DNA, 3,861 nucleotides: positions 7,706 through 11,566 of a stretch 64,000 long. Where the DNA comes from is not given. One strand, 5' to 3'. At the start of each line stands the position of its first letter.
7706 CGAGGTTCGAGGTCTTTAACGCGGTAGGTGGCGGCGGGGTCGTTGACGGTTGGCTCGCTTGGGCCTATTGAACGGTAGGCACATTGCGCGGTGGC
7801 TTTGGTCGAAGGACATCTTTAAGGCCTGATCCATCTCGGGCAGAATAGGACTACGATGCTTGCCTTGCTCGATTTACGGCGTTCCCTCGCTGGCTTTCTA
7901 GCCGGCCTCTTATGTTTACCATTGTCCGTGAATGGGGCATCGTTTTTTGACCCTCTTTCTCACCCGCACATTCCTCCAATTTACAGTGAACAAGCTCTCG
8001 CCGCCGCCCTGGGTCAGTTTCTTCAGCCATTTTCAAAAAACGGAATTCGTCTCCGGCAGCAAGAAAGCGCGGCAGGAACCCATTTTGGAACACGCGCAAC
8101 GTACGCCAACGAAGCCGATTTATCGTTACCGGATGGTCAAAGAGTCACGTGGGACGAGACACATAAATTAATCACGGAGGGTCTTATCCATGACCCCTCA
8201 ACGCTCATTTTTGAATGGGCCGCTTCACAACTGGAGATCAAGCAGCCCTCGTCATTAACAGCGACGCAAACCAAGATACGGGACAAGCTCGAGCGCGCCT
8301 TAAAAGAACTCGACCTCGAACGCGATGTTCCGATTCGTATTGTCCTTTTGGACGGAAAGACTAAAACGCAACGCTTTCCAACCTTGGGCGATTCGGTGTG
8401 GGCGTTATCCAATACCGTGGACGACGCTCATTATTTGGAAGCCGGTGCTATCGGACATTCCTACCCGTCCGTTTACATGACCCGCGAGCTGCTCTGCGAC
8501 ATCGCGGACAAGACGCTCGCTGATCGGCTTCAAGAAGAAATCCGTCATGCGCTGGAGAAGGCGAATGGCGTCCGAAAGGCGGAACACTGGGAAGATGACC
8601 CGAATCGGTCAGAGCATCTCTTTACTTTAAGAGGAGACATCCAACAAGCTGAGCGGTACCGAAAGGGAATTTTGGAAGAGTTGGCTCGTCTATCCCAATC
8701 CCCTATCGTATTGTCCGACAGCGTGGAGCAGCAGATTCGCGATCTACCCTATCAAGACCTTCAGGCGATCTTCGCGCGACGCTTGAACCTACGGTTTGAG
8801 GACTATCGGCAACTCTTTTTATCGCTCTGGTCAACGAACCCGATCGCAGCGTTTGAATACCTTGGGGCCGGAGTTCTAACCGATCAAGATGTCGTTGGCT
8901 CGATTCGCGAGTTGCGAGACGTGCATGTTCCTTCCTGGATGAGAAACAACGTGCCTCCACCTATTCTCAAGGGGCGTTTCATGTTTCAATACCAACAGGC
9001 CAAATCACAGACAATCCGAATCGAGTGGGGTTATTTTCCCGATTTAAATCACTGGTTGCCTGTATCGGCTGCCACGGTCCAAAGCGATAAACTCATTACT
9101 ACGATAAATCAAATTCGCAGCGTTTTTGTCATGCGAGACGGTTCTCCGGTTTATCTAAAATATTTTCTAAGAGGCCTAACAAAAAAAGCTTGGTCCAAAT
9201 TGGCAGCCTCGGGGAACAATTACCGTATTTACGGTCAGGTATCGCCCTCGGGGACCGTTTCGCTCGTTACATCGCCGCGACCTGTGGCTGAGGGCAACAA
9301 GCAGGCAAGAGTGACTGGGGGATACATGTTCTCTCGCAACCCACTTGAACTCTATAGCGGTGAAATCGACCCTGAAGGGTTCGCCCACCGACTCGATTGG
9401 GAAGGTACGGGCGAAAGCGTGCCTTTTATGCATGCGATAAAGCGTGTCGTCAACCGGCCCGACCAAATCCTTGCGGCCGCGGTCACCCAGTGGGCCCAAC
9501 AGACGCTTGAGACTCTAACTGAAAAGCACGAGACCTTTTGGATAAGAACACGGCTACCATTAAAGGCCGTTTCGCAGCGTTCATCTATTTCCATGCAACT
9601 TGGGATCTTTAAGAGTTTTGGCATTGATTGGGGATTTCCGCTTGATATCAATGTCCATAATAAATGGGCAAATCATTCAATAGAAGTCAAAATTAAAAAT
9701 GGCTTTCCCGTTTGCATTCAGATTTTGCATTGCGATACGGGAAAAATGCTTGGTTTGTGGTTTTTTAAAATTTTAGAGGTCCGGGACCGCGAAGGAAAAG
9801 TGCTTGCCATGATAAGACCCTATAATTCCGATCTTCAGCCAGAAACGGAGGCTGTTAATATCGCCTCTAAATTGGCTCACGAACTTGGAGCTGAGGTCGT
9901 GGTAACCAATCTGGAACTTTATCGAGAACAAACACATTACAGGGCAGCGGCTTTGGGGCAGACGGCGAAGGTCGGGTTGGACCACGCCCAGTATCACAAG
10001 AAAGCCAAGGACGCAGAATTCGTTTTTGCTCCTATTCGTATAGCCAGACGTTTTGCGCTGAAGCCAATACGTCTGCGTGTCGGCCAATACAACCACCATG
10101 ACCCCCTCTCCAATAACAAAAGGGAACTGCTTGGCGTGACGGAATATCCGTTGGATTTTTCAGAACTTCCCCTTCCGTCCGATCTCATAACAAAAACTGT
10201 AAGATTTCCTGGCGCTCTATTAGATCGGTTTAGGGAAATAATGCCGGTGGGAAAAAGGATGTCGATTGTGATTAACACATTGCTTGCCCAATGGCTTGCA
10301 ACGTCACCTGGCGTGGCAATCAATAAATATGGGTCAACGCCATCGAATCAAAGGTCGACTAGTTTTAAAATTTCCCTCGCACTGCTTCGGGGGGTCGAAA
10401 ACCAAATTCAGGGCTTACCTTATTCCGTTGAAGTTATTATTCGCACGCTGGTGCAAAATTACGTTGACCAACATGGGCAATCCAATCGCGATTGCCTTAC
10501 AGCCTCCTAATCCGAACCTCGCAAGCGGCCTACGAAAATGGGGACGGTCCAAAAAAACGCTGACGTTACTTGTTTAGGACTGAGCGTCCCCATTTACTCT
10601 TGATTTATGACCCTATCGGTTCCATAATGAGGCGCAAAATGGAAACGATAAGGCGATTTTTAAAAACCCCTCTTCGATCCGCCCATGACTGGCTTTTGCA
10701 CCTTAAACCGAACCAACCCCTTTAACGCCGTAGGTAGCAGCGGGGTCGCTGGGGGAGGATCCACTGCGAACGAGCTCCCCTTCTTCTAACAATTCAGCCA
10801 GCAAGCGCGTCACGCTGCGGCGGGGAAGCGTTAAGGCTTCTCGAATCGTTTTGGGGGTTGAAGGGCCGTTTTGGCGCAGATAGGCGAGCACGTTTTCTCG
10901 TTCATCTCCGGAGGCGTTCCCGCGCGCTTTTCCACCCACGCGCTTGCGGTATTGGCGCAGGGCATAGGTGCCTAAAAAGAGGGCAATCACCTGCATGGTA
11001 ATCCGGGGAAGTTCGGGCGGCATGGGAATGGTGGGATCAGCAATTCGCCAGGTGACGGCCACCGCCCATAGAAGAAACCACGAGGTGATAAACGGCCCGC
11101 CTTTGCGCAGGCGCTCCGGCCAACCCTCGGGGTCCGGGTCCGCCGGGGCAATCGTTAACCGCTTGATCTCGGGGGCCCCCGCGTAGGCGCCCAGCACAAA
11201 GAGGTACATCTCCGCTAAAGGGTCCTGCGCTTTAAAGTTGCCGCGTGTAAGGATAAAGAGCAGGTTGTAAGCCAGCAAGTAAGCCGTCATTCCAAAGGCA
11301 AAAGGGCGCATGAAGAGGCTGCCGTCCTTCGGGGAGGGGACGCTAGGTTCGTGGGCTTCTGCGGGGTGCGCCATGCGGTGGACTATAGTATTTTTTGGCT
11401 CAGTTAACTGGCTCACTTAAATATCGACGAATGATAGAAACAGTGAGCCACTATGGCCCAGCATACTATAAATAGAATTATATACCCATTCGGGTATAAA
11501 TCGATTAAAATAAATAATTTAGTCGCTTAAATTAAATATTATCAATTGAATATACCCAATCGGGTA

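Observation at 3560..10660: Two ~2.9-kb paralogous cassettes flanking an AAA ATPase, with mosaic identity suggestive of gene conversion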

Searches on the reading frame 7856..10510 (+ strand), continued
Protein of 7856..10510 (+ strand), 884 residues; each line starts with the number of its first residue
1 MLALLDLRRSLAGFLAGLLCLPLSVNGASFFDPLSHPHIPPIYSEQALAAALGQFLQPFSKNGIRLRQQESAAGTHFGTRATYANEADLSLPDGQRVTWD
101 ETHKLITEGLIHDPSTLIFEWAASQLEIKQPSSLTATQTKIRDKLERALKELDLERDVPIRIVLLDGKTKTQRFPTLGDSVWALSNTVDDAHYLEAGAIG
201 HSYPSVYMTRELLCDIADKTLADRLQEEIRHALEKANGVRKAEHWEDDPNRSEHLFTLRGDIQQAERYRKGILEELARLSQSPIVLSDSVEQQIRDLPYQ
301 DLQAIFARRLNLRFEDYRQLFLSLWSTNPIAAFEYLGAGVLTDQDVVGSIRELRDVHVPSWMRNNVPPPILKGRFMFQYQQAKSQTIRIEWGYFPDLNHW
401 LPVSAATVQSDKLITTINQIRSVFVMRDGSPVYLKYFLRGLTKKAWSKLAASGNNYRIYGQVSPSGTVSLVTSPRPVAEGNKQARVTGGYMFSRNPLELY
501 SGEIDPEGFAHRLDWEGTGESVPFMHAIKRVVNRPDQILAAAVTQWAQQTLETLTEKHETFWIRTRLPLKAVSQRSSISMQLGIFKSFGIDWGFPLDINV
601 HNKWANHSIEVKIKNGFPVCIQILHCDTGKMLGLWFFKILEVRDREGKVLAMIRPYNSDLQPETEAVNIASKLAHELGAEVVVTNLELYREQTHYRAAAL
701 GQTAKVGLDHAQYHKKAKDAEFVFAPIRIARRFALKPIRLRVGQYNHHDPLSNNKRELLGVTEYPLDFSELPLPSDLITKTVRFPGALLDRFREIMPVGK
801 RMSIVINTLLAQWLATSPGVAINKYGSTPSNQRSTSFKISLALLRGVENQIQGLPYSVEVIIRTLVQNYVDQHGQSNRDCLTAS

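Call 48: find_encoding_contigs(protein=P0004, flank=8000, max_places=3)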
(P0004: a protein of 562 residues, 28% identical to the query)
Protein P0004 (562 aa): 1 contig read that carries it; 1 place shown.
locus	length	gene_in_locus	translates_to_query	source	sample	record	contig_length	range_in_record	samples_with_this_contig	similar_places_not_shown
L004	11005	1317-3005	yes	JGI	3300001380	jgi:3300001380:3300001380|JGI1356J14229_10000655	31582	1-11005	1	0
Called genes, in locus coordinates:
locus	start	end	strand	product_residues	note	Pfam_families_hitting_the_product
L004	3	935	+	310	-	?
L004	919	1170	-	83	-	PF00830:Ribosomal_L28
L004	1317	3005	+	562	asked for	-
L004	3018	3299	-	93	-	-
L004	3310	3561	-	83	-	PF04014:MazE_antitoxin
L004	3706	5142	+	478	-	-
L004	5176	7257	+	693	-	PF17191:RecG_wedge, PF04851:ResIII, PF00270:DEAD, PF00271:Helicase_C, PF19833:RecG_dom3_C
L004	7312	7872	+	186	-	PF03602:Cons_hypoth95, PF05175:MTS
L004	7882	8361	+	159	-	PF01467:CTP_transf_like, PF08218:Citrate_ly_lig (weak)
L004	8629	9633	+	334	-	PF02504:FA_synthesis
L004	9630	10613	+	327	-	PF00108:Thiolase_N (weak), PF08545:ACP_syn_III, PF08541:ACP_syn_III_C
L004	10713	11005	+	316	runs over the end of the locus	PF00698:Acyl_transf_1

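Call 49: predict_structure(alignment_id=A1)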
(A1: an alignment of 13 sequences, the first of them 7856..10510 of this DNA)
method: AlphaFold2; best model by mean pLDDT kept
length: 884 residues; sequences in the alignment: 13
mean_pLDDT: 65.0   pTM: 0.55
mean pLDDT of the five models: 65.0, 63.4, 61.4, 61.1, 58.0
residues with pLDDT >= 90: 113; 70-90: 379; 50-70: 95; < 50: 297
segments of 3 or more residues with pLDDT < 50: 17-142, 144-236, 238-250, 282-286, 375-383, 473-487, 571-574, 768-776, 817-820, 875-884
pLDDT, mean of each block of 10 residues (from residue 1): 60 53 30 32 38 38 26 23 26 32 38 32 32 40 46 37 30 24 25 24 26 33 43 45 41 54 79 78 54 79 91 92 86 91 69 72 85 52 69 91 85 79 77 58 72 81 82 39 44 84 79 86 86 81 78 85 78 57 79 79 85 89 86 91 91 78 80 93 92 86 80 73 87 85 89 85 68 52 80 78 83 67 55 76 81 79 86 54 32
secondary structure, 60 per line:
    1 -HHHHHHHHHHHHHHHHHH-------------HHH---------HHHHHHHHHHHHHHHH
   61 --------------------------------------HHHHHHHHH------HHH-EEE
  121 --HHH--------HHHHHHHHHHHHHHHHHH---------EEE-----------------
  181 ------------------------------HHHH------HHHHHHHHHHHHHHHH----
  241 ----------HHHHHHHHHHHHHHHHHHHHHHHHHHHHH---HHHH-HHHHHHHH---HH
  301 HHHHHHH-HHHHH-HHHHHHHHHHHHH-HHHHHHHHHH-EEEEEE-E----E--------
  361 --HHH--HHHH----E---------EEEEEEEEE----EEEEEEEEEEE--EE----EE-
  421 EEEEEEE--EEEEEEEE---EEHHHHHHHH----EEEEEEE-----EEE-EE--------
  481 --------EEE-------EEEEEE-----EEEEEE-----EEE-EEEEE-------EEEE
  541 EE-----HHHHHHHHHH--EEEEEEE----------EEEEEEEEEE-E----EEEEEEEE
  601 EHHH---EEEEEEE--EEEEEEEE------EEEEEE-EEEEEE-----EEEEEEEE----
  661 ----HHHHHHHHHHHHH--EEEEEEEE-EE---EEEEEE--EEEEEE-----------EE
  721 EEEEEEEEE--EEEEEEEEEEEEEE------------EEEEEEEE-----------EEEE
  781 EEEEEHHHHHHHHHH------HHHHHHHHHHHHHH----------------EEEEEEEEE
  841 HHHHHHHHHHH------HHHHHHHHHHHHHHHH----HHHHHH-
elements in order (helices of 4 or more, strands of 3 or more residues): H2-19 H45-60 H99-107 E118-120 H134-151 E161-163 H211-214 H221-236 H251-279 H283-286 H288-295 H299-307 H309-313 H315-327 H329-338 E340-345 H368-371 E386-394 E399-409 E421-427 E430-437 H443-450 E455-461 E467-469 E489-491 E499-504 E510-515 E521-523 E525-529 E537-542 H548-557 E560-566 E577-586 E593-601 E608-614 E617-624 E631-636 E638-643 E649-656 H665-677 E680-687 E694-699 E702-707 E719-729 E732-745 E758-765 E777-785 H786-795 H802-815 E832-840 H841-851 H858-873 H878-883

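Call 51: fold_search(model_id=the predicted structure, library=pdb)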
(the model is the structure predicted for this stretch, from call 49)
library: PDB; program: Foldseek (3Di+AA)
matches with E <= 10: 320; with E <= 0.001: 0
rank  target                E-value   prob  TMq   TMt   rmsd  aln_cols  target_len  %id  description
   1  8qjc                  1.1e-02  0.06  0.05  0.05  27.7       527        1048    7  T6SS-linked Rhs repeat protein - Salmonella bongori Rhs-core domain with toxin domain (released 2024-09-25)
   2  6n8s_D                3.5e-02  0.08  0.08  0.08  22.4       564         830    8  Crystal structure of the human cell polarity protein Lethal Giant Larvae 2 (Lgl2). aPKC phosphorylated, crystal form 3 (released 2019-05-08)
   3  2ix2_A                6.3e-02  0.11  0.05  0.14  18.3       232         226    9  Crystal structure of the heterotrimeric PCNA from Sulfolobus solfataricus (released 2006-10-04)
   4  9f0z_E                8.3e-02  1.00  0.10  0.69   3.9       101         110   10  CryoEM structure of the F plasmid relaxosome with truncated TraI1-863 in its TE mode, derived from the ss-27_+8ds+9_+1 (released 2025-06-04)
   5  1hty                  8.7e-02  0.04  0.06  0.05  20.9       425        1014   10  GOLGI ALPHA-MANNOSIDASE II (released 2002-01-02)
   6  7kzp_B                1.1e-01  0.06  0.08  0.09  26.0       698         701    8  Structure of the human Fanconi anaemia Core complex (released 2021-03-10)
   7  9lw9_A                1.2e-01  0.06  0.04  0.08  28.0       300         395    9  Bacteriophage Mycofy1 proximal head-to-tail interface (C6 symmetry) (released 2025-04-16)
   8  6rrh                  1.3e-01  0.04  0.05  0.05  20.2       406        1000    9  GOLGI ALPHA-MANNOSIDASE II (released 2020-07-08)
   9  9dc4_B                1.3e-01  0.03  0.07  0.09  20.5       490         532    8  Transferrin Binding Protein A in complex with transferrin binding protein B, transferrin and globular domain of TonB (released 2026-03-04)
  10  8y6p                  1.3e-01  0.04  0.06  0.05  23.0       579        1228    8  Structure of the auto-inhibited Dark monomer (released 2024-04-10)
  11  9f10_E                1.5e-01  1.00  0.10  0.67   3.3       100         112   10  CryoEM structure of the F plasmid relaxosome with TraI in its TE mode, without accessory protein TraM. Derived from th (released 2025-06-04)
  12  2f1a                  1.5e-01  0.04  0.06  0.05  21.0       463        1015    9  GOLGI ALPHA-MANNOSIDASE II COMPLEX WITH (2R,3R,4S)-2-({[(1S)-2-hydroxy-1-phenylethyl]amino}methyl)pyrrolidine-3,4-diol (released 2006-12-05)
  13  9f0x_E                1.6e-01  1.00  0.10  0.69   3.7       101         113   10  CryoEM structure of the F plasmid relaxosome in its pre-initiation state, derived from the ds-27_+143-R Locally-refine (released 2025-06-04)
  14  9f11_G                1.8e-01  1.00  0.10  0.72   4.8       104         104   12  CryoEM structure of the F plasmid relaxosome with oriT DNA ss-27_+3ds+4_+143 and TraI its TE mode, derived from ss-27_ (released 2025-06-04)
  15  4uxg_D                1.8e-01  0.03  0.06  0.10  31.1       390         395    7  Crystal structure of the carboxy-terminal region of the bacteriophage T4 proximal long tail fibre protein gp34, R32 na (released 2015-09-30)
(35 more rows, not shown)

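Call 66: search_protein_families(library=phrogs, proteins=[window:7856-10510:+, P0015, P0007], max_evalue=0.01)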
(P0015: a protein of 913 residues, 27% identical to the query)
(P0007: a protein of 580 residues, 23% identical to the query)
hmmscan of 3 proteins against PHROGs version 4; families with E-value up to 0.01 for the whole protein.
window:7856-10510:+ (884 aa): 0 families

P0015 (913 aa): 0 families

P0007 (580 aa): 0 families

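Call 70: find_related_loci(query=A3, collection=metagenome_contigs, flank=10000)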
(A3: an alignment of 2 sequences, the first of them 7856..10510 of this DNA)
Query A3 (884 aa) in metagenome_contigs; peptide patterns used: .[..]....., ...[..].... (x = any residue, [..] = any of these).
359 stretches matched a pattern, but none encodes a relative of the query by tblastn (E <= 1e-3).

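Call 82: fold_search(model_id=the predicted structure, library=viral)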
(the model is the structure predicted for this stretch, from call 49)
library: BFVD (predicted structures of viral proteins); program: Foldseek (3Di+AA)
matches with E <= 10: 268; with E <= 0.001: 5
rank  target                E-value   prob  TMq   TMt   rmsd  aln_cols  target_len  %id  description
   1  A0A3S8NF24            1.1e-04  1.00  0.11  0.73   3.0       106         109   13  Ribbon-helix-helix domain [Sulfolobales Beppu filamentous virus 3]
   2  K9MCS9                2.7e-04  1.00  0.10  0.68   2.2        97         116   21  (no name in the UniProt tables at hand)
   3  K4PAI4                2.8e-04  1.00  0.10  0.62   5.0       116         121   20  Ribbon-helix-helix protein CopG domain-containing protein [Sulfolobales Mexican rod-shaped virus 1]
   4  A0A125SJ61            5.4e-04  1.00  0.10  0.37  15.4       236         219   12  (no name in the UniProt tables at hand)
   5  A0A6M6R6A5            6.7e-04  0.13  0.07  0.06  35.4       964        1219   10  (no name in the UniProt tables at hand)
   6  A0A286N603            1.8e-03  0.10  0.07  0.06  34.1       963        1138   10  RNA-dependent RNA-polymerase (Fragment) [Norway luteo-like virus 4]
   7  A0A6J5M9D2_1          2.0e-03  0.08  0.06  0.06  44.1       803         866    8  Uncharacterized protein [uncultured Caudovirales phage]
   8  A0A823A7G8            3.7e-03  1.00  0.10  0.70   2.9       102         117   17  (no name in the UniProt tables at hand)
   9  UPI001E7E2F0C         3.7e-03  1.00  0.10  0.58   8.4       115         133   14  (no name look-up for this kind of identifier)
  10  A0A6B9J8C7            5.3e-03  1.00  0.11  0.66   3.6       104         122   12  (no name in the UniProt tables at hand)
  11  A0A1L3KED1            9.1e-03  0.09  0.06  0.04  32.4       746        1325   10  (no name in the UniProt tables at hand)
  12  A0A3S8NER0            1.0e-02  0.72  0.07  0.23  14.9       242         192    6  Uncharacterized protein [Sulfolobales Beppu filamentous virus 2]
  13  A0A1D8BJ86            1.3e-02  1.00  0.09  0.65   3.6        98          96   14  Conserved lipothrixviral protein [Sulfolobus islandicus filamentous virus 2]
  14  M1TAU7                1.4e-02  1.00  0.11  0.76   2.8       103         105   18  (no name in the UniProt tables at hand)
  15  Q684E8                1.5e-02  1.00  0.10  0.26   4.0       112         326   11  (no name in the UniProt tables at hand)
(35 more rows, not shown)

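Call 105: find_related_loci(query=A3, collection=viral_contigs, flank=5000)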
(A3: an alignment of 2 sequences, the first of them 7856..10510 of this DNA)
Query A3 (884 aa) in viral_contigs; peptide patterns used: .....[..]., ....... (x = any residue, [..] = any of these).
122 stretches matched a pattern, but none encodes a relative of the query by tblastn (E <= 1e-3).

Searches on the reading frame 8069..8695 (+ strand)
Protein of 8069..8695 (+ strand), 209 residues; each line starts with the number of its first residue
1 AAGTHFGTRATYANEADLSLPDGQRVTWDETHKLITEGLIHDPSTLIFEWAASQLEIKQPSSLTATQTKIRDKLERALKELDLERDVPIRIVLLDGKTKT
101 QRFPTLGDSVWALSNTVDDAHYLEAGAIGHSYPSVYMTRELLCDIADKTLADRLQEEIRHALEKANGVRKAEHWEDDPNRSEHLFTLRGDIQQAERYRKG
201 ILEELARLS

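Call 54: search_protein_families(library=pfam, proteins=[window:8069-8695:+], max_evalue=10)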
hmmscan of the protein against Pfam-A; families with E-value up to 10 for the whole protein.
seq(209 aa): 1 family
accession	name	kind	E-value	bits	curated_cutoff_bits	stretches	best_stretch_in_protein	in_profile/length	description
PF08891.16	YfcL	-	0.028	15.1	25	1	50-82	35-67/83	YfcL protein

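Call 56: search_solved_structures(query=A2, max_evalue=10)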
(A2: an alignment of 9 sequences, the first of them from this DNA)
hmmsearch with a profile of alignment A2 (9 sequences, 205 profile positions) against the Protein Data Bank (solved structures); distinct sequences matched with E-value up to 10: 1.
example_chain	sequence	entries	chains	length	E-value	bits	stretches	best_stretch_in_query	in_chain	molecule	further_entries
2pjw_V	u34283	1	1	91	0.21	14.6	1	132-197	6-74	Vacuolar protein sorting-associated protein 27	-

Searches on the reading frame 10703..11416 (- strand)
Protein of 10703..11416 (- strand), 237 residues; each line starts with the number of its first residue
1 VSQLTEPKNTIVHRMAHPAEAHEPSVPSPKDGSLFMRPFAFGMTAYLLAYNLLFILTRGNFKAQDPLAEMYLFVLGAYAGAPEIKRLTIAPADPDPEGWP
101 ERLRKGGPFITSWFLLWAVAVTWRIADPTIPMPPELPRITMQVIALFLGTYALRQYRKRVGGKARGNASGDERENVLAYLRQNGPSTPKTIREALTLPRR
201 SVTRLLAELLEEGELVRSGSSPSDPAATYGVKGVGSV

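Call 7: search_protein_families(library=pfam, proteins=[window:10703-11416:-], max_evalue=0.1)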
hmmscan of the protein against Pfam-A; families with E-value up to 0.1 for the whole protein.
window:10703-11416:- (237 aa): 8 families
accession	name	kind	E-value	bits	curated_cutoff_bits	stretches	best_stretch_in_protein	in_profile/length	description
PF12802.13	MarR_2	-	4.2e-05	24.1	27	1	176-222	10-56/61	MarR family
PF25213.1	HVO_A0261_N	-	0.0007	19.9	35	1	171-219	11-58/86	HVO_A0261 N-terminal domain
PF06224.18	AlkZ-like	-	0.0013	18.9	25.9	1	173-217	172-216/329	DNA glycosylase AlkZ-like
PF01047.28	MarR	-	0.0034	17.7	24.6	1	176-222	8-53/59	MarR family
PF01978.25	TrmB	-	0.0074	16.6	25.6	1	176-218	13-55/68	Sugar-specific transcriptional regulator TrmB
PF13412.12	HTH_24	-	0.01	15.8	21.9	1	175-213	7-45/48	Winged helix-turn-helix DNA-binding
PF12840.13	HTH_20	-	0.016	15.6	27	1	176-217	9-49/51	Helix-turn-helix domain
PF09339.16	HTH_IclR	-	0.022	14.9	22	1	176-216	8-49/52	IclR helix-turn-helix domain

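Call 8: search_protein_families(library=ncbifam, proteins=[window:10703-11416:-], max_evalue=0.1)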
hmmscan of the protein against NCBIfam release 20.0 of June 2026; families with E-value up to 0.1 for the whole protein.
window:10703-11416:- (237 aa): 2 families
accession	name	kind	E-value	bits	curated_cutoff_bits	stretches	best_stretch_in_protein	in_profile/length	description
NF007339.0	PRK09834.1-1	equivalog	0.0057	16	299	1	175-221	28-74/271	DNA-binding transcriptional regulator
NF041423.1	MobC_subf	subfamily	0.017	14.4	200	1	165-217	10-63/240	MobC family replication-relaxation protein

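Call 29: search_protein_families(library=padloc, proteins=[window:10703-11416:-], max_evalue=0.01)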
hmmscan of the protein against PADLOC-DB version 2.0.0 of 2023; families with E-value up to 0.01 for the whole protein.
window:10703-11416:- (237 aa): 0 families

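Call 66: search_protein_families(library=phrogs, proteins=[window:10703-11416:-], max_evalue=0.01)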
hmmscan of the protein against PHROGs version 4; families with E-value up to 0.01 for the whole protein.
window:10703-11416:- (237 aa): 4 families
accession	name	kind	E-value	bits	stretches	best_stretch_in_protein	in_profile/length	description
phrog_1123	-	unknown function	1.3e-06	29.2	1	170-223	30-84/112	-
phrog_142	-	moron, auxiliary metabolic gene and host takeover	2.4e-05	25.4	1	173-221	14-62/116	Ren-like exclusion protein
phrog_1687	-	transcription regulation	6.8e-05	23.9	1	172-221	67-116/162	MarR family transcrition regulator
phrog_12156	-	DNA, RNA and nucleotide metabolism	0.009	15.7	0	170-229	422-478/485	DNA helicase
